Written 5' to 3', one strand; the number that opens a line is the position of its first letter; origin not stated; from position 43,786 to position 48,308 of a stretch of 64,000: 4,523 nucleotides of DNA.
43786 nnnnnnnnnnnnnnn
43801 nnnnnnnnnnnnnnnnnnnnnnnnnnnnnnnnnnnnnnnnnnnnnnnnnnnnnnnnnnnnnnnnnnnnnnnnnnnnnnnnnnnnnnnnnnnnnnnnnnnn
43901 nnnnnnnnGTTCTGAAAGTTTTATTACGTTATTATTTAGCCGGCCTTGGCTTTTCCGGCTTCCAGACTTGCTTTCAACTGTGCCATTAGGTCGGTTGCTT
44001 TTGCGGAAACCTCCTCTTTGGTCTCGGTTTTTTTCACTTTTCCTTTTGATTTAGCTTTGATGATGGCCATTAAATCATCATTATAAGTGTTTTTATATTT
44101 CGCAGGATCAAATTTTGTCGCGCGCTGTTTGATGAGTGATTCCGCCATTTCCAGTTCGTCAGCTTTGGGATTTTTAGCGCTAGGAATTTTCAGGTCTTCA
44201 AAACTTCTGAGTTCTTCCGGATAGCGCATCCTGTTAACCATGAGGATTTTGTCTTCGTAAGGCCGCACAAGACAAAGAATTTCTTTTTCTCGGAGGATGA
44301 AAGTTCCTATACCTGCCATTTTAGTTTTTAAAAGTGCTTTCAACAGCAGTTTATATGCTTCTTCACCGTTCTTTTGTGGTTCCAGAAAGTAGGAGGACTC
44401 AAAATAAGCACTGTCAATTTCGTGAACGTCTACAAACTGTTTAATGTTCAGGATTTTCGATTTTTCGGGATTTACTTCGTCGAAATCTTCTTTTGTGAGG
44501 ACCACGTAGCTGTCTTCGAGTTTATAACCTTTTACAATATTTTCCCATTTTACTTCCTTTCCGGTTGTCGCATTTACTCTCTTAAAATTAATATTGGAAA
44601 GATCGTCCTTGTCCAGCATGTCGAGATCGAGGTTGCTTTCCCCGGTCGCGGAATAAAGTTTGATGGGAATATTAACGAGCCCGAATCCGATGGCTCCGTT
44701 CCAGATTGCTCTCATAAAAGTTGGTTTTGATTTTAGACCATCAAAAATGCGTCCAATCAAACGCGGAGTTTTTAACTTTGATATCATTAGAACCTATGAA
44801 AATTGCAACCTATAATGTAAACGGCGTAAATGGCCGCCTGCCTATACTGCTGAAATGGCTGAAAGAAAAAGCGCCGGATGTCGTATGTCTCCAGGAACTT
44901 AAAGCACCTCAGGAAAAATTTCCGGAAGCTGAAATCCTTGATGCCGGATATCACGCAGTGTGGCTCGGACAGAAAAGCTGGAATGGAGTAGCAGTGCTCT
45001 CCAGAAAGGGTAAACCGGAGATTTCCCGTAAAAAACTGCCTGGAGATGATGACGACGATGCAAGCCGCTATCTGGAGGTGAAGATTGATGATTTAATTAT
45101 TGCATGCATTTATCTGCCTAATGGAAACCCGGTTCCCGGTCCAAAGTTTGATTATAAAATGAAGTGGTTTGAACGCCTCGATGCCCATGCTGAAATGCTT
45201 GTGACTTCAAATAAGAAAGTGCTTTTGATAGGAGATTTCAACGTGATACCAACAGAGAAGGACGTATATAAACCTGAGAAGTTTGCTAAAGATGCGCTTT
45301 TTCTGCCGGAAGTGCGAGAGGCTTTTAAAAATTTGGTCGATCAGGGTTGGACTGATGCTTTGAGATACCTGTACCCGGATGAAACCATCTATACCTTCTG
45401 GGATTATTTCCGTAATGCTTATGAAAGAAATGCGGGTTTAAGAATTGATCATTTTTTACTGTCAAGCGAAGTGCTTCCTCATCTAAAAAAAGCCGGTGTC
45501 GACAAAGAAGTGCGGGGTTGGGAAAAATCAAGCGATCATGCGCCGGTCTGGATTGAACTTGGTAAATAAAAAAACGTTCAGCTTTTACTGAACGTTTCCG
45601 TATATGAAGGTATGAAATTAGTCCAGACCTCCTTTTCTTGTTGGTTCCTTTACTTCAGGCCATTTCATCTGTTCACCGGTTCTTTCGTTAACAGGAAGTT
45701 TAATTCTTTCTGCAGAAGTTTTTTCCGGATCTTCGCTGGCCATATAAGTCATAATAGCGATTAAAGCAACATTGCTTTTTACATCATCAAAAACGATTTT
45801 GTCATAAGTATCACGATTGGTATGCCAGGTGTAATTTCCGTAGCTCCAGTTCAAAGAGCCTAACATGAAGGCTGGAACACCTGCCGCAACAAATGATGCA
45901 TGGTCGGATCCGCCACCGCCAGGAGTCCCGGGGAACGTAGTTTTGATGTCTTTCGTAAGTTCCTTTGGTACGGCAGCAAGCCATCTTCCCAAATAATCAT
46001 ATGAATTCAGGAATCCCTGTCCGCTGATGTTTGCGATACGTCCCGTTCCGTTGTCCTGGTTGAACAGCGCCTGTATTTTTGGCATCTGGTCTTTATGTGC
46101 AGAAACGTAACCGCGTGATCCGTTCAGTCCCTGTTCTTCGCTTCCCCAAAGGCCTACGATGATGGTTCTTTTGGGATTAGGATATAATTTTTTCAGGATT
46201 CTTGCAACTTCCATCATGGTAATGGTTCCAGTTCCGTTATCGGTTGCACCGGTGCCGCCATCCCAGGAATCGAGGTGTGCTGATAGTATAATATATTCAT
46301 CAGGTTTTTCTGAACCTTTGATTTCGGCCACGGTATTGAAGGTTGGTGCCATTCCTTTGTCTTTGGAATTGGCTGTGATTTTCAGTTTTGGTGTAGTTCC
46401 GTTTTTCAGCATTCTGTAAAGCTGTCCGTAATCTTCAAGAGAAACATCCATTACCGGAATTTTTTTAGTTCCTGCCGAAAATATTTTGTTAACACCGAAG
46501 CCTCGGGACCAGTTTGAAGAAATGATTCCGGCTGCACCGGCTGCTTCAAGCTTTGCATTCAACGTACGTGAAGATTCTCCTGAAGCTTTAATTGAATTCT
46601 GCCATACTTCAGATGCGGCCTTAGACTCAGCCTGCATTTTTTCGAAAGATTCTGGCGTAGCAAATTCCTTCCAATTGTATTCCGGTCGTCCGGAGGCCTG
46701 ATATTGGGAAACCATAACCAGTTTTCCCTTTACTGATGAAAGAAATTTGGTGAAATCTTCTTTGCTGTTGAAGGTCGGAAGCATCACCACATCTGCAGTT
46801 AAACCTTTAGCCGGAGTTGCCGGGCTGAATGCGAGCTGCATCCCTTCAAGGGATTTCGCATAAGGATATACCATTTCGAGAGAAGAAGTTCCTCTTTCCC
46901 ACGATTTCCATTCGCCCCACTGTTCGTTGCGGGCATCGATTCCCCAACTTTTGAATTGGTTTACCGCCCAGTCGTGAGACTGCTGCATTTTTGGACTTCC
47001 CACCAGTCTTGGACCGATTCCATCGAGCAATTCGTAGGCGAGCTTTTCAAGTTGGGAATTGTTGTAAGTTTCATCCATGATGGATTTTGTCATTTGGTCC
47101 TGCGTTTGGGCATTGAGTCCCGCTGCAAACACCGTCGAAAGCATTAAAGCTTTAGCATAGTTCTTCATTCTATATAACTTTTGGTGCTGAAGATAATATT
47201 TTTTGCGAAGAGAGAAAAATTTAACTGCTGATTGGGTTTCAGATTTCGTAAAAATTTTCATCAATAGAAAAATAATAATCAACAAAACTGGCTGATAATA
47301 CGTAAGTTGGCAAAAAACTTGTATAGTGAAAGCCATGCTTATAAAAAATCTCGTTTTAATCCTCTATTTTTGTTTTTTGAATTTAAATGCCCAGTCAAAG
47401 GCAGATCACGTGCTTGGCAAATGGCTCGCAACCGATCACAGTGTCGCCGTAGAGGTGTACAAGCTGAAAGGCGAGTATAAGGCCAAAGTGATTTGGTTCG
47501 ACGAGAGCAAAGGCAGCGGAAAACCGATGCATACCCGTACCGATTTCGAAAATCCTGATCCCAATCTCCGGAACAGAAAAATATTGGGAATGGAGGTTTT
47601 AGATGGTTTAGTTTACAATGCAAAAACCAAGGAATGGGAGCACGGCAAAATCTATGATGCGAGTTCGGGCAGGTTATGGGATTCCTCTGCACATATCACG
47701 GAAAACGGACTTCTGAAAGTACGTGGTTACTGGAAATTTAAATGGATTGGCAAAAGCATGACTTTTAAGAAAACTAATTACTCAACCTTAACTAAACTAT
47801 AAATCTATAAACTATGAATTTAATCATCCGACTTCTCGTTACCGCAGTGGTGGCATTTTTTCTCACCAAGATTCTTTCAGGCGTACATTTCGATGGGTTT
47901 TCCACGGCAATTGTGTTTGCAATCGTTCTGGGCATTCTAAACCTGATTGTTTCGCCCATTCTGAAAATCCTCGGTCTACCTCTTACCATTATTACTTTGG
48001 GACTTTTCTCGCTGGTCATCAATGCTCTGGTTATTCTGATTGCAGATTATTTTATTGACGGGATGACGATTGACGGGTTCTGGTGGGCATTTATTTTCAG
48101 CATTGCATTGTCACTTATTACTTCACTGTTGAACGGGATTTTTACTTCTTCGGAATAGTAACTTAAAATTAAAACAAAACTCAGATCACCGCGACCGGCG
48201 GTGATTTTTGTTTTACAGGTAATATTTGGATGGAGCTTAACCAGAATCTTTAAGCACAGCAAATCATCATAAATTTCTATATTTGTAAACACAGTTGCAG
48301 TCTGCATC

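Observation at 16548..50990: Candidate sigma-54-type general-stress/NHEJ regulon marked by a GG-N8-TTG promoter motif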

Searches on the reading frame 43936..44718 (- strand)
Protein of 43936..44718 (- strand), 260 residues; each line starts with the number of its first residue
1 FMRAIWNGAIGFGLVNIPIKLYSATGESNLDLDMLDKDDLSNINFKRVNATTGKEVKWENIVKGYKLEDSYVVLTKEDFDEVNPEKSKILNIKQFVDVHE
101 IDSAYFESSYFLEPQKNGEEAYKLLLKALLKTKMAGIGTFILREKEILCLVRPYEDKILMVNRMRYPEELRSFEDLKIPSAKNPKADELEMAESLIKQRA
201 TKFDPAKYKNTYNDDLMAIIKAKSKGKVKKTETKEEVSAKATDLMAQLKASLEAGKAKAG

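Call 6: search_protein_families(library=pfam, proteins=[window:43936-44718:-])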
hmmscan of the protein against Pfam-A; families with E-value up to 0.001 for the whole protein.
window:43936-44718:- (260 aa): 1 family
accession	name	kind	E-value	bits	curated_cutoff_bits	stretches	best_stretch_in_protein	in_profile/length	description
PF02735.22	Ku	-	2.9e-48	164.7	25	1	12-191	2-190/190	Ku70/Ku80 beta-barrel domain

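Call 9: find_related_loci(query=window:43936-44718:-, collection=genome_contigs, flank=10000)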
Query window:43936-44718:- (260 aa) in genome_contigs; peptide patterns used: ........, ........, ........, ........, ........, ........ (x = any residue, [..] = any of these).
474 stretches matched a pattern; 256 encode a relative of the query (tblastn E <= 1e-3); the best 80 are kept; 80 distinct loci.
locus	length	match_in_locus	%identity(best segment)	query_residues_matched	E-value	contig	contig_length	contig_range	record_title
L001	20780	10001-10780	99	1-260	1e-170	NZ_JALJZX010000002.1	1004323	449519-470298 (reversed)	Chryseobacterium sp. HSC-36S06 Ga0494978_02, whole genome shotgun sequence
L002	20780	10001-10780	87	1-260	2e-153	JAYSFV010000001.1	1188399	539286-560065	MAG: Kaistella sp. isolate ZZ2_ZZA25_bin.38 NODE_2_length_1188399_cov_126.472475, whole genome shotgun sequence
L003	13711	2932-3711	92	1-260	5e-151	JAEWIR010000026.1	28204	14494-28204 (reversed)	MAG: Bacteroidetes bacterium isolate OH_PBrB_115 k127_822097, whole genome shotgun sequence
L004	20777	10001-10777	85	2-260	9e-149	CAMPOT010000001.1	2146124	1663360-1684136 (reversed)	Chryseobacterium sp. Marseille-Q5410 genome assembly, contig: contig00001, whole genome shotgun sequence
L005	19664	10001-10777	93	2-260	1e-143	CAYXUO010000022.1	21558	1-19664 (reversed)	MAG TPA_asm: uncultured Chryseobacterium sp. isolate SRP329715_co1_240 genome assembly, contig: NODE_3517_length_21558_c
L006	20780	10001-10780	92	1-260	1e-142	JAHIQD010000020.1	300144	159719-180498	MAG: Bacteroidetes bacterium isolate KR13_S3.mb.99 KR13_S3.mb.99_k141_556012, whole genome shotgun sequence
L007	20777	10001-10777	85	2-260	5e-141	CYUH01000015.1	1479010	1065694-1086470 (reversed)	Chryseobacterium sp. FF12 genome assembly Chryseobacterium senegalensis, contig contig00015, whole genome shotgun sequen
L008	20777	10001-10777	95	2-260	7e-140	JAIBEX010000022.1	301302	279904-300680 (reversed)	MAG: Weeksellaceae bacterium isolate BC_maxbin.026 BC_k141_103583, whole genome shotgun sequence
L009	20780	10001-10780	84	1-260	2e-138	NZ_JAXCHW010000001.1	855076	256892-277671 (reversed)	Chryseobacterium sp. MP_3.2 Ga0418737_01, whole genome shotgun sequence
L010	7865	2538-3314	94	2-260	6e-137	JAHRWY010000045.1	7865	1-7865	MAG: Kaistella sp. isolate DF_8_1.35 k141_353690, whole genome shotgun sequence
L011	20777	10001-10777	93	2-260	7e-137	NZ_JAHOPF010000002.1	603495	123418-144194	Kaistella soli strain DKR-2 contig2, whole genome shotgun sequence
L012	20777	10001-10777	93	2-260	2e-136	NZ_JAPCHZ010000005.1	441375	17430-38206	Kaistella yananensis strain BT6-1-3 BT6.1.3_ctg005, whole genome shotgun sequence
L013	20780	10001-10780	87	1-260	7e-136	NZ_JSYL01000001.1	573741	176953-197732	Kaistella jeonii strain DSM 17048 contig01, whole genome shotgun sequence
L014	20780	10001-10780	86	1-260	2e-134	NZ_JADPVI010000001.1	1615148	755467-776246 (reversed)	Kaistella gelatinilytica strain G5-32 scaffold1, whole genome shotgun sequence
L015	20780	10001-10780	80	1-260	1e-133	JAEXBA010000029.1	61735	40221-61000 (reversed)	MAG: Bacteroidetes bacterium isolate OH_SFB_54 k127_408565, whole genome shotgun sequence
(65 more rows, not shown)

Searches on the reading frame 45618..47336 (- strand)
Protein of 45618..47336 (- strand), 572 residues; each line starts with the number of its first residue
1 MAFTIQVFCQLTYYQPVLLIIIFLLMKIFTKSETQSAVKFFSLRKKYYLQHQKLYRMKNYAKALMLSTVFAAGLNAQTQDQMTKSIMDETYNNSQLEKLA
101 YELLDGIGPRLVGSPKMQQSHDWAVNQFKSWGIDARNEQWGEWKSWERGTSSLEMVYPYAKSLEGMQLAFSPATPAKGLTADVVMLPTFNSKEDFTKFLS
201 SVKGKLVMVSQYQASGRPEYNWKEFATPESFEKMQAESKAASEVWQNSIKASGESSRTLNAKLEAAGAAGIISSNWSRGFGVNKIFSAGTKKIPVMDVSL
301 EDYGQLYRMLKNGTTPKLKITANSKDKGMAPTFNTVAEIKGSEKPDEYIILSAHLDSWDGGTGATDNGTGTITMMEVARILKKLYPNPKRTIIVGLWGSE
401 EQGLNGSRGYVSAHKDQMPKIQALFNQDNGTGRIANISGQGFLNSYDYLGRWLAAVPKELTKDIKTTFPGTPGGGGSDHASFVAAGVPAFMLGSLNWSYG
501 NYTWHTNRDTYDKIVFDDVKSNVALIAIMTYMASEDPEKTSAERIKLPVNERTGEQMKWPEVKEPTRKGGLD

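Call 56: search_protein_families(library=pfam, proteins=[window:45618-47336:-])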
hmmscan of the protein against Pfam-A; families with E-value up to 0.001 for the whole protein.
window:45618-47336:- (572 aa): 2 families
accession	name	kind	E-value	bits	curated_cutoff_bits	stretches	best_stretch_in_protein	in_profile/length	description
PF04389.22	Peptidase_M28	-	1.1e-39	136.6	21.3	1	334-523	1-186/193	Peptidase family M28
PF01546.33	Peptidase_M20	-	3.5e-08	34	24.6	1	361-496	30-177/206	Peptidase family M20/M25/M40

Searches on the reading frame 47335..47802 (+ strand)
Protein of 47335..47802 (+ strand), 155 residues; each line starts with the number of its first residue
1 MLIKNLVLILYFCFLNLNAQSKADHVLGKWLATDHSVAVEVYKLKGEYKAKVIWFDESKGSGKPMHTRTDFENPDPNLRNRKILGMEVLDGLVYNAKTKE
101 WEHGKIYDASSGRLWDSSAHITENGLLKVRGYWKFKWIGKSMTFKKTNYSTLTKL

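Call 6: search_protein_families(library=pfam, proteins=[window:47335-47802:+])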
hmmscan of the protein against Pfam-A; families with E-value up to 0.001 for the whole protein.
window:47335-47802:+ (155 aa): 1 family
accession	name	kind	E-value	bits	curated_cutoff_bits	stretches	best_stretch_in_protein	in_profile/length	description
PF09917.15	DUF2147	-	1.1e-26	94.1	27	1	28-146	1-112/112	Uncharacterized protein conserved in bacteria (DUF2147)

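Call 80: search_protein_families(library=ncbifam, proteins=[window:47335-47802:+], max_evalue=0.01)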
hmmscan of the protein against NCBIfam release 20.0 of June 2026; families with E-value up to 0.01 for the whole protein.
window:47335-47802:+ (155 aa): 0 families

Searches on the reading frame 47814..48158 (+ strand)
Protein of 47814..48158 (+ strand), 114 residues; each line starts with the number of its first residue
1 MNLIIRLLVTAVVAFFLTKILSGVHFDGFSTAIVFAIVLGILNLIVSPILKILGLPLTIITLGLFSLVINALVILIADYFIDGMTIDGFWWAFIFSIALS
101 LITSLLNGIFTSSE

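Call 7: search_protein_families(library=pfam, proteins=[window:47814-48158:+])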
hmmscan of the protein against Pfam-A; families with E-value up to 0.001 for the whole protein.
window:47814-48158:+ (114 aa): 1 family
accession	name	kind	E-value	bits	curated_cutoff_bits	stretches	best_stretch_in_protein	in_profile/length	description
PF04020.18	Phage_holin_4_2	-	5.7e-32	110.9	28.8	1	1-104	1-104/105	Mycobacterial 4 TMS phage holin, superfamily IV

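Call 80: search_protein_families(library=ncbifam, proteins=[window:47814-48158:+], max_evalue=0.01)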
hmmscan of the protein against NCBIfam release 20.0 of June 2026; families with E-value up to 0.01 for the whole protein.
window:47814-48158:+ (114 aa): 0 families
